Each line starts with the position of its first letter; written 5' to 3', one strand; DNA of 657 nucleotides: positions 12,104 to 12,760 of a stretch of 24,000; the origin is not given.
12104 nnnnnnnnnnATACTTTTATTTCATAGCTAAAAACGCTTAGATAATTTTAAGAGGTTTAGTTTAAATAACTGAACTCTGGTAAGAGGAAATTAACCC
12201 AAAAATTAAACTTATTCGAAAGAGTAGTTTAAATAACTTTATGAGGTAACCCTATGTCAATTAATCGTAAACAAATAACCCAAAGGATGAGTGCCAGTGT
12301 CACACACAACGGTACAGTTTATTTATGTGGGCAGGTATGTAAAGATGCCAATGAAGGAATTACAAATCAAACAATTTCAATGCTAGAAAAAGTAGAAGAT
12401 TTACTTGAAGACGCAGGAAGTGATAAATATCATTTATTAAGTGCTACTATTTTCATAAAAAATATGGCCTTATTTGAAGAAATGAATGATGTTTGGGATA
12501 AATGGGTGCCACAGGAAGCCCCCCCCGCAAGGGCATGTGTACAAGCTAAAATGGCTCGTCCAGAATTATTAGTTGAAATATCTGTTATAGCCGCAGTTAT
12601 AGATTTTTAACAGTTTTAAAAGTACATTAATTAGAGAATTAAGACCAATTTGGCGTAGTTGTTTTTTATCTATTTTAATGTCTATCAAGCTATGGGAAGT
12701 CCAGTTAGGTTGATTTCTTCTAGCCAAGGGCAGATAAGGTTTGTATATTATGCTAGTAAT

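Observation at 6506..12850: AT-rich tnaC-tnaA-tnaB / OprB porin / REC-EAL / RidA cassette riding in an SXT/R391 variable hotspot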

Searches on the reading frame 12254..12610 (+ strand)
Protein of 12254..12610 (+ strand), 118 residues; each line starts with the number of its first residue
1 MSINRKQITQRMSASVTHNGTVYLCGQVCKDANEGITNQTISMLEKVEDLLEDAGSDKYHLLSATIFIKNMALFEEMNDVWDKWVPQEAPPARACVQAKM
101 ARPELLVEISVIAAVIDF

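Call 3: search_protein_families(library=pfam, proteins=[window:12254-12610:+])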
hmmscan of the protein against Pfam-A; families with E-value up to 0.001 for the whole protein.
window:12254-12610:+ (118 aa): 1 family
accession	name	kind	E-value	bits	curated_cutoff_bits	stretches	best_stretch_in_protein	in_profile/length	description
PF01042.26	Ribonuc_L-PSP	-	4.3e-25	88.5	27.3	1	9-115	8-121/121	Endoribonuclease L-PSP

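Call 4: search_protein_families(library=ncbifam, proteins=[window:12254-12610:+])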
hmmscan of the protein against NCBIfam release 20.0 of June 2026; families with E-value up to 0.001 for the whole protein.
window:12254-12610:+ (118 aa): 3 families
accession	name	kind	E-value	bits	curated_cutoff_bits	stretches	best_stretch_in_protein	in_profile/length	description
TIGR00004.1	TIGR00004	subfamily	5.1e-16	59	106.25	1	13-114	17-124/125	Rid family detoxifying hydrolase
TIGR03610.1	RutC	equivalog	9.8e-13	48.3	169.1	1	18-115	24-126/127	pyrimidine utilization protein C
NF008490.0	PRK11401.1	equivalog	2.9e-07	30.5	222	1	15-113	26-125/129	enamine/imine deaminase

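Call 28: find_encoding_contigs(protein=window:12254-12610:+, flank=10000, max_places=10)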
Protein window:12254-12610:+ (118 aa): 23 contigs read that carry it; 10 places shown.
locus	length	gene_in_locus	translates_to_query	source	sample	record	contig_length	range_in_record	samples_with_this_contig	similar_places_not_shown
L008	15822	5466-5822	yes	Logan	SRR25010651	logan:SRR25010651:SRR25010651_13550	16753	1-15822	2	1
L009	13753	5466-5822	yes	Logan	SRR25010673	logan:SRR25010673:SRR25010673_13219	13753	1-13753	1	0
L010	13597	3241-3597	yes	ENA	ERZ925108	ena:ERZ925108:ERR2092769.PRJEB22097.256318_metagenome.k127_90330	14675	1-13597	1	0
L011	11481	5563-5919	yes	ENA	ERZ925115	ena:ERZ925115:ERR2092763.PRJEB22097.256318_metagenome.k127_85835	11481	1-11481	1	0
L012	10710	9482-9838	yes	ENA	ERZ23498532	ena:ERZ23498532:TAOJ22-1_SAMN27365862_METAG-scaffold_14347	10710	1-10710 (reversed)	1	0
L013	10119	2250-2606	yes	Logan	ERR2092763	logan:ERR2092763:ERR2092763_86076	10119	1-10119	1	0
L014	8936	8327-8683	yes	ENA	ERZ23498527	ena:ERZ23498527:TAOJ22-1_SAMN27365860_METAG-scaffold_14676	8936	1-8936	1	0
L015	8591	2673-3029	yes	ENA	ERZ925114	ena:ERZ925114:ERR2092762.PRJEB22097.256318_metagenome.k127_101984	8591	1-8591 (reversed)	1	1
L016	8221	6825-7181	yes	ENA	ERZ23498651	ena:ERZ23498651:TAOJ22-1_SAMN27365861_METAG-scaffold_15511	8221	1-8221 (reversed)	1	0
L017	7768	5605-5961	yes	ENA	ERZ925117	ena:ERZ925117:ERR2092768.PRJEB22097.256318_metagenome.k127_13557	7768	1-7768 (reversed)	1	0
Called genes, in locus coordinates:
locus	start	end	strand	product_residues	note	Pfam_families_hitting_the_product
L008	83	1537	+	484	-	PF01212:Beta_elim_lyase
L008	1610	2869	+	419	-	PF03222:Trp_Tyr_perm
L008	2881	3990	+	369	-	PF04966:OprB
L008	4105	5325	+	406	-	PF00072:Response_reg (faint), PF00563:EAL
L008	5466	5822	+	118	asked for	PF01042:Ribonuc_L-PSP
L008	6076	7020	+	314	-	PF13728:TraF, PF00578:AhpC-TSA (faint)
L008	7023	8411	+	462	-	PF06122:TraH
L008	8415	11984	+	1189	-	PF07916:TraG_N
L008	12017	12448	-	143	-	-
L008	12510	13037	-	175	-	PF05280:FlhC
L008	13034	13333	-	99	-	PF05247:FlhD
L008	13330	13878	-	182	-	PF01464:SLT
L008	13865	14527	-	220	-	PF20081:DUF6475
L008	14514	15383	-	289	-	-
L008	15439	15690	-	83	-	PF15943:YdaS_toxin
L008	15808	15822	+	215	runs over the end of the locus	PF07022:Phage_CI_repr (weak), PF12844:HTH_19 (weak), PF01381:HTH_3, PF00717:Peptidase_S24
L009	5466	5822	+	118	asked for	PF01042:Ribonuc_L-PSP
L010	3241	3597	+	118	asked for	PF01042:Ribonuc_L-PSP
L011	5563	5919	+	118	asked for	PF01042:Ribonuc_L-PSP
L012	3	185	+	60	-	?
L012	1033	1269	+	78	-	PF01609:DDE_Tnp_1 (weak)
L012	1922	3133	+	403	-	PF01507:PAPS_reduct, PF11922:DUF3440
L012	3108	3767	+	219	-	PF02195:ParB_N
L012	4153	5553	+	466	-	PF01212:Beta_elim_lyase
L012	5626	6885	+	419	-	PF03222:Trp_Tyr_perm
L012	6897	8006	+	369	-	PF04966:OprB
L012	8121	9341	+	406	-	PF00072:Response_reg (faint), PF00563:EAL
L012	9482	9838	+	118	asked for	PF01042:Ribonuc_L-PSP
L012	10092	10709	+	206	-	?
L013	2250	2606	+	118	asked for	PF01042:Ribonuc_L-PSP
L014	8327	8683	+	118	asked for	PF01042:Ribonuc_L-PSP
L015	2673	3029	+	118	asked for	PF01042:Ribonuc_L-PSP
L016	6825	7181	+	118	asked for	PF01042:Ribonuc_L-PSP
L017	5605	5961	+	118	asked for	PF01042:Ribonuc_L-PSP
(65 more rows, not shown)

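Call 29: list_cluster_members(proteins=[P0001, window:12254-12610:+, window:8400-9659:+])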
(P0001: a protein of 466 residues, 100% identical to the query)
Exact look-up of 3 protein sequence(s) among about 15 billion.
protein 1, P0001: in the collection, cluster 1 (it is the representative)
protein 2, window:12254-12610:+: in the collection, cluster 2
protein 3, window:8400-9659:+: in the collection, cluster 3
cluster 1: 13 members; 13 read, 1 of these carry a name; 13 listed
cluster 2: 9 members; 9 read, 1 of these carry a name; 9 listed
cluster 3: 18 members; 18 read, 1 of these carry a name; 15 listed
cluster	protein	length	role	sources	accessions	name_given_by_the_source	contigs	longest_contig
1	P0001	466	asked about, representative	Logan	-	-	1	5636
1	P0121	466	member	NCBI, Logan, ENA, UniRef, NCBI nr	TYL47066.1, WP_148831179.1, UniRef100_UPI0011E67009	tryptophanase [Marinomonas sp. IMCC 4694] | tryptophanase n=1 Tax=Marinomonas sp. IMCC 4694 TaxID=2605432 RepID=UPI0011E67009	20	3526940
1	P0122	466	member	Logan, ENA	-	-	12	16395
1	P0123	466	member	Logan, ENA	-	-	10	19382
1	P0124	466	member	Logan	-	-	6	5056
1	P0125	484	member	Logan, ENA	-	-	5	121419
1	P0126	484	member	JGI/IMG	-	-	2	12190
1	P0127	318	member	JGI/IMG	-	-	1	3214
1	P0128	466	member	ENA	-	-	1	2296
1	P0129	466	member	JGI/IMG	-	-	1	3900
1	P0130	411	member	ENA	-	-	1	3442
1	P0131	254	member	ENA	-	-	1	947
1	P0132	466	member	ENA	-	-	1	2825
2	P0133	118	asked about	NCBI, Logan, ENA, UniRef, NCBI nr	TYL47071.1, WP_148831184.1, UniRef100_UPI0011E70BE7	RidA family protein [Marinomonas sp. IMCC 4694] | RidA family protein n=1 Tax=Marinomonas sp. IMCC 4694 TaxID=2605432 RepID=UPI0011E70BE7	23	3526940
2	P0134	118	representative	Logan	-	-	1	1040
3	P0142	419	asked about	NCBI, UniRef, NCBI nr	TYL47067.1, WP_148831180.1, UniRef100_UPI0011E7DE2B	aromatic amino acid transport family protein [Marinomonas sp. IMCC 4694] | aromatic amino acid transport family protein n=1 Tax=Marinomonas sp. IMCC 4694 ...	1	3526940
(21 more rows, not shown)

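Call 32: search_solved_structures(query=L008:4105-5325:+, show_alignments=1, max_evalue=1e-25)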
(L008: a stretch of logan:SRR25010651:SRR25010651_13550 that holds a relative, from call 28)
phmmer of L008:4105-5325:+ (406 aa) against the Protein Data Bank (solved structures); distinct sequences matched with E-value up to 1e-25: 14.
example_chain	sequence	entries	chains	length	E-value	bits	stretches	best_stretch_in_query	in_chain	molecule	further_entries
3sy8_A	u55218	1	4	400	2.5e-34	122.5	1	37-389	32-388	RocR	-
2r6o_A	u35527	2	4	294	1.5e-28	103.4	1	154-390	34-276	Putative diguanylate cyclase/phosphodiesterase (GGDEF & EAL domains) | PUTATIVE DIGUANYLATE CYCLASE/PHOSPHODIESTERASE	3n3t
5m1t_A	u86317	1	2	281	1.7e-28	103.2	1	153-384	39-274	MucR Phosphodiesterase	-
4hu3_A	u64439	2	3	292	2.1e-28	102.9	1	153-391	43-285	Oxygen sensor protein DosP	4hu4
3u2e_A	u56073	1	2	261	7e-28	101.2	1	164-381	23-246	GGDEF family protein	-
3s83_A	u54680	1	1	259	7e-28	101.2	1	164-381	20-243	GGDEF family protein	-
8arv_A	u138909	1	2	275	9.3e-28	100.8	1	148-387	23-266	Bifunctional diguanylate cyclase/phosphodiesterase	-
4hjf_A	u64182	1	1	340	1.3e-27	100.3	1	163-381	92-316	GGDEF family protein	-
9cmf_A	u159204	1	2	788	2.4e-27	99.5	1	154-391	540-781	Oxygen sensor protein DosP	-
9bgv_A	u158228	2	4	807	2.4e-27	99.4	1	154-391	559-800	Oxygen sensor protein DosP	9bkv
9clo_A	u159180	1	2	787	2.5e-27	99.4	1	154-390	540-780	Oxygen sensor protein DosP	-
9cdr_A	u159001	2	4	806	2.7e-27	99.3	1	154-390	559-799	Oxygen sensor protein DosP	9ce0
4q6j_A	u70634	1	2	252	1.9e-26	96.5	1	148-383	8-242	Lmo0131 protein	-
5yrp_A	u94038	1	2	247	6.7e-26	94.7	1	160-383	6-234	Sensory box/response regulator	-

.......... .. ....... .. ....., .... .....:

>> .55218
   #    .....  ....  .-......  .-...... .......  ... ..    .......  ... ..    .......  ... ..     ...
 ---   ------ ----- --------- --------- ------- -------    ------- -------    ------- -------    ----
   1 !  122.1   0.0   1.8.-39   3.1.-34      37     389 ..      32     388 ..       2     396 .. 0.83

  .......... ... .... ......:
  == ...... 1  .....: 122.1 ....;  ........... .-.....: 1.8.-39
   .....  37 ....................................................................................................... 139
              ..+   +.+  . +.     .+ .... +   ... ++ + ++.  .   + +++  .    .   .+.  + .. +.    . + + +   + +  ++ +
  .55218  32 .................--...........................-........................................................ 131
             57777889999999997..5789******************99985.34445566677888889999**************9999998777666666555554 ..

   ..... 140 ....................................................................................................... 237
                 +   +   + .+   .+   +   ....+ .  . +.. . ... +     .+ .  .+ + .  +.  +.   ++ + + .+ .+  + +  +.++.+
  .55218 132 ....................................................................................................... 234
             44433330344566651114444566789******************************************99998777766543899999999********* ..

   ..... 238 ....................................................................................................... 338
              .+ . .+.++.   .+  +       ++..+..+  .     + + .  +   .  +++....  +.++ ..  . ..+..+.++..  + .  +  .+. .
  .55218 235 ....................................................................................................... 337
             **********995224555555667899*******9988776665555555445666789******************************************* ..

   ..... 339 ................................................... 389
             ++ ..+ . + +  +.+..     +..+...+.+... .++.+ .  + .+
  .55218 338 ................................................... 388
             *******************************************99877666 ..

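Call 41: find_homologous_proteins(query=L008:4105-5325:+)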
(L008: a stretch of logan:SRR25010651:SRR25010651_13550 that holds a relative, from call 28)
Query L008:4105-5325:+ (406 aa): 1654 proteins with E <= 0.001 among 8000 candidates; the best 120 are listed.
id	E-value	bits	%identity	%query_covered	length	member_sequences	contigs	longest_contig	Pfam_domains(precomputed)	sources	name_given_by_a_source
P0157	3.2e-259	878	100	99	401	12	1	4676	PF00563.26,PF00072.31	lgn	-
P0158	5.8e-222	755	87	99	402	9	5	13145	PF00563.26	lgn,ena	-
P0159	3.8e-146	505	85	69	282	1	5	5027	PF00563.26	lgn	-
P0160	3.6e-102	361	48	97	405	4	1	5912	PF00563.26,PF00072.31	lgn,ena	-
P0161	8.3e-100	353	46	96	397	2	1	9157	PF00563.26,PF00072.31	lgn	-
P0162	1.7e-99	352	47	96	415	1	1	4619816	PF00563.26,PF00072.31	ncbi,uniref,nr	ncbi:EAL domain-containing response regulator [Shewanella spartinae]|uniref:EAL domain-containing re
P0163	2.0e-97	345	44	96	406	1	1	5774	PF00563.26,PF00072.31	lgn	-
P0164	4.4e-97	344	45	97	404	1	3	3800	PF00563.26,PF00072.31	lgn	-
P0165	6.6e-97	343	44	96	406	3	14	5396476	PF00563.26,PF00072.31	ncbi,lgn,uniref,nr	ncbi:EAL:Response regulator receiver [Shewanella piezotolerans WP3]|uniref:EAL:Response regulator re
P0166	6.8e-97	343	46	96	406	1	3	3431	PF00563.26,PF00072.31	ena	-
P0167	2.1e-96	342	45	96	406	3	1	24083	PF00563.26,PF00072.31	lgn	-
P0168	2.8e-96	341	46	97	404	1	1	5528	PF00563.26,PF00072.31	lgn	-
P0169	1.5e-95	339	46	97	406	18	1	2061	PF00563.26,PF00072.31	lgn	-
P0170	3.0e-94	335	46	97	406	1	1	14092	PF00563.26,PF00072.31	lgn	-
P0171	4.5e-94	334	44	96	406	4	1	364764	PF00563.26,PF00072.31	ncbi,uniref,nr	ncbi:EAL domain-containing response regulator [Shewanella gelidimarina]|uniref:EAL domain-containing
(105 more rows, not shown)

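Call 42: search_protein_families(library=pfam, proteins=[L008:2881-3990:+, L008:4105-5325:+, L012:1922-3133:+, L012:3108-3767:+], max_evalue=0.01)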
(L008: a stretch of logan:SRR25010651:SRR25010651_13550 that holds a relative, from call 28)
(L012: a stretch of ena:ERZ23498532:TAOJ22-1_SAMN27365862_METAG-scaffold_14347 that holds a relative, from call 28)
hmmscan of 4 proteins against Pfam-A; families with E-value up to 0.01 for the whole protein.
L008:2881-3990:+ (369 aa): 1 family
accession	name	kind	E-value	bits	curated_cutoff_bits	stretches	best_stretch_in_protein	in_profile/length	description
PF04966.18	OprB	-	1.9e-11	44.5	22.9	1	263-368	243-371/372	Carbohydrate-selective porin, OprB family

L008:4105-5325:+ (406 aa): 2 families
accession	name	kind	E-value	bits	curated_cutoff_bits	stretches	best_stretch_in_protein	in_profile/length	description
PF00563.25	EAL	-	1.1e-57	195.5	31.3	1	152-380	5-236/236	EAL domain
PF00072.30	Response_reg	-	8.9e-06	26.3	30.2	1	21-87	10-72/111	Response regulator receiver domain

L012:1922-3133:+ (403 aa): 3 families
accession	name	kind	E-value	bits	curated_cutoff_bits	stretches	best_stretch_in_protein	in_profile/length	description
PF11922.13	DUF3440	-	6.8e-36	124.2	25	2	236-337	1-100/182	Domain of unknown function (DUF3440)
PF01507.26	PAPS_reduct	-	5.3e-11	43.3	22.5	1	28-230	3-161/175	Phosphoadenosine phosphosulfate reductase domain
PF01171.26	ATP_bind_3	-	0.0018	18.5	27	1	27-68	2-42/182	PP-loop family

L012:3108-3767:+ (219 aa): 1 family
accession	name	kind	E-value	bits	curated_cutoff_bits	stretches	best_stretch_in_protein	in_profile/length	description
PF02195.25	ParB_N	-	2.8e-10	40.5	26.3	1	66-158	2-94/95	ParB N-terminal domain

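Call 45: find_encoding_contigs(protein=P0158, flank=10000, max_places=5)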
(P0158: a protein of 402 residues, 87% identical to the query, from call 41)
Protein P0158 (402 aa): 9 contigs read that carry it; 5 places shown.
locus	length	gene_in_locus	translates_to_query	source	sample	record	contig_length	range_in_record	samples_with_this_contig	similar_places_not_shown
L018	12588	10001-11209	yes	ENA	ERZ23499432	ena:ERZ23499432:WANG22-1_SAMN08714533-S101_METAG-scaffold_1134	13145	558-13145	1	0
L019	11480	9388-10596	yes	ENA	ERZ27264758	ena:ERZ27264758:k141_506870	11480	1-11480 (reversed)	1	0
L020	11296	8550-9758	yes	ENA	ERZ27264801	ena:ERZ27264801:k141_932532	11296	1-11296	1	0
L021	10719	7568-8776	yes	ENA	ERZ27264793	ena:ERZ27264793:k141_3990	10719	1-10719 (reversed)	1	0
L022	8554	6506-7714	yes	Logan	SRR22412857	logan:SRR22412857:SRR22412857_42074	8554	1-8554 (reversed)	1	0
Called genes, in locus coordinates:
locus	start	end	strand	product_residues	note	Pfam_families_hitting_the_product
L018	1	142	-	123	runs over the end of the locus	PF05635:23S_rRNA_IVP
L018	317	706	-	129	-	PF00380:Ribosomal_S9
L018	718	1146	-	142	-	PF00572:Ribosomal_L13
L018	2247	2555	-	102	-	-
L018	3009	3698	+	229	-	PF00005:ABC_tran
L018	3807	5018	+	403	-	PF01507:PAPS_reduct, PF11922:DUF3440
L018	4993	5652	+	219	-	PF02195:ParB_N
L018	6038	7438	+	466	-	PF01212:Beta_elim_lyase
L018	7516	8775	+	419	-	PF03222:Trp_Tyr_perm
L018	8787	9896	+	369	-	PF04966:OprB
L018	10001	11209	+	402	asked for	PF00563:EAL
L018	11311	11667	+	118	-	PF01042:Ribonuc_L-PSP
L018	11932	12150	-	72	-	-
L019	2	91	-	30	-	?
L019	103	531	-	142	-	PF00572:Ribosomal_L13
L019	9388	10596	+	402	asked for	PF00563:EAL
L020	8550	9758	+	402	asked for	PF00563:EAL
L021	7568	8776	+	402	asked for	PF00563:EAL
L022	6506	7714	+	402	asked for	PF00563:EAL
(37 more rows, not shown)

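Call 52: search_solved_structures(query=window:12254-12610:+, show_alignments=2, max_evalue=0.00001)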
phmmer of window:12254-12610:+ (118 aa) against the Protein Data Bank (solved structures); distinct sequences matched with E-value up to 0.00001: 17.
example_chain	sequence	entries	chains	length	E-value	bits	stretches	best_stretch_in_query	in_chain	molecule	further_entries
9bk1_A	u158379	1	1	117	1.2e-32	115.4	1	1-115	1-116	L-PSP family protein PSPTO_0102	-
3kjj_A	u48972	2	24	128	7.7e-24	87.1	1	8-114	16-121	NMB1025 protein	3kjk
9bjv_A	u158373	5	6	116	2.1e-23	85.7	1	7-114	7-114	RidA family protein PA5083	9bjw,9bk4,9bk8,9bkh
9bjy_B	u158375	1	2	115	2.4e-23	85.5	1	8-114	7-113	RidA family protein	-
3k12_A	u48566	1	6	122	5.2e-20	74.7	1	3-114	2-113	uncharacterized protein A6V7T0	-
3gtz_A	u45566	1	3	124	3.5e-16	62.4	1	2-115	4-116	Putative translation initiation inhibitor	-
5yu2_A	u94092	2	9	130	7.9e-13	51.6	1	15-115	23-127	Translation initiation inhibitor homologue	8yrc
1xrg_A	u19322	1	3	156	8.7e-11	45.1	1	19-113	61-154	Putative translation initiation inhibitor, yjgF family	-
1qd9_A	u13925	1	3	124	5.6e-10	42.5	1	31-115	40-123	PURINE REGULATORY PROTEIN YABJ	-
5y6u_A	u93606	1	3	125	5.8e-10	42.4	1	31-115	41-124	YabJ protein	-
7cd2_A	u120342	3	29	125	1.5e-09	41.1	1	31-115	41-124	YabJ protein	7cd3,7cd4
2dyy_A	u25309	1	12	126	1.5e-08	37.9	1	23-113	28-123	UPF0076 protein PH0854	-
5v4d_A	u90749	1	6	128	2.1e-08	37.4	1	13-115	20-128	Putative translational inhibitor protein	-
1x25_A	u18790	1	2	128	2.3e-08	37.3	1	15-113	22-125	Hypothetical UPF0076 protein ST0811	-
3v4d_A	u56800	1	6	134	4.6e-08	36.3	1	19-115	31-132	Aminoacrylate peracid reductase RutC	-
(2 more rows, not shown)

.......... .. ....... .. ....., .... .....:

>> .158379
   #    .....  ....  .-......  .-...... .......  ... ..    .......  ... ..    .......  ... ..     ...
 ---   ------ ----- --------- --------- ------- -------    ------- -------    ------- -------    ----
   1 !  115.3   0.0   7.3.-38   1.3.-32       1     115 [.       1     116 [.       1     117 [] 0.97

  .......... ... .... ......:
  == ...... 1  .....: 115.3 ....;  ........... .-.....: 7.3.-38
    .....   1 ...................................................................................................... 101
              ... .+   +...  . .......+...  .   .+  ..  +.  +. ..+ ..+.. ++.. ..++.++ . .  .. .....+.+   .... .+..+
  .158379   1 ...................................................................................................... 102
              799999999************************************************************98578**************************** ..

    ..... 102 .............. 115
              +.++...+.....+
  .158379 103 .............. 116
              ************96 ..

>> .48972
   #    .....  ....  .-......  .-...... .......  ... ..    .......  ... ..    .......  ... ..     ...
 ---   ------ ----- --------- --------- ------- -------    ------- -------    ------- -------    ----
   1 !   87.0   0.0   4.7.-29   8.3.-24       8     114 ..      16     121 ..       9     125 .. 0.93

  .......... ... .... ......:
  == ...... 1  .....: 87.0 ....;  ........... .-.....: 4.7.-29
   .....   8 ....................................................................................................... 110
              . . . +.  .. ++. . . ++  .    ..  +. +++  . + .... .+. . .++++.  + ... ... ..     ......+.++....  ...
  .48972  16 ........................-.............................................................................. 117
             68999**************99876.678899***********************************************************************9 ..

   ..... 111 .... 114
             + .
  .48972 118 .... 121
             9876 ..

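Call 58: search_solved_structures(query=L008:2881-3990:+, max_evalue=10)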
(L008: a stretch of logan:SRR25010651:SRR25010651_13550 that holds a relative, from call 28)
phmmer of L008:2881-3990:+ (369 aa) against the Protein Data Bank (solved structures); distinct sequences matched with E-value up to 10: 1.
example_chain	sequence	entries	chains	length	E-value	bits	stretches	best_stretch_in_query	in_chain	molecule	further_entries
9ugq_A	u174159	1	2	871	0.3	13.5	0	150-192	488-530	SalKC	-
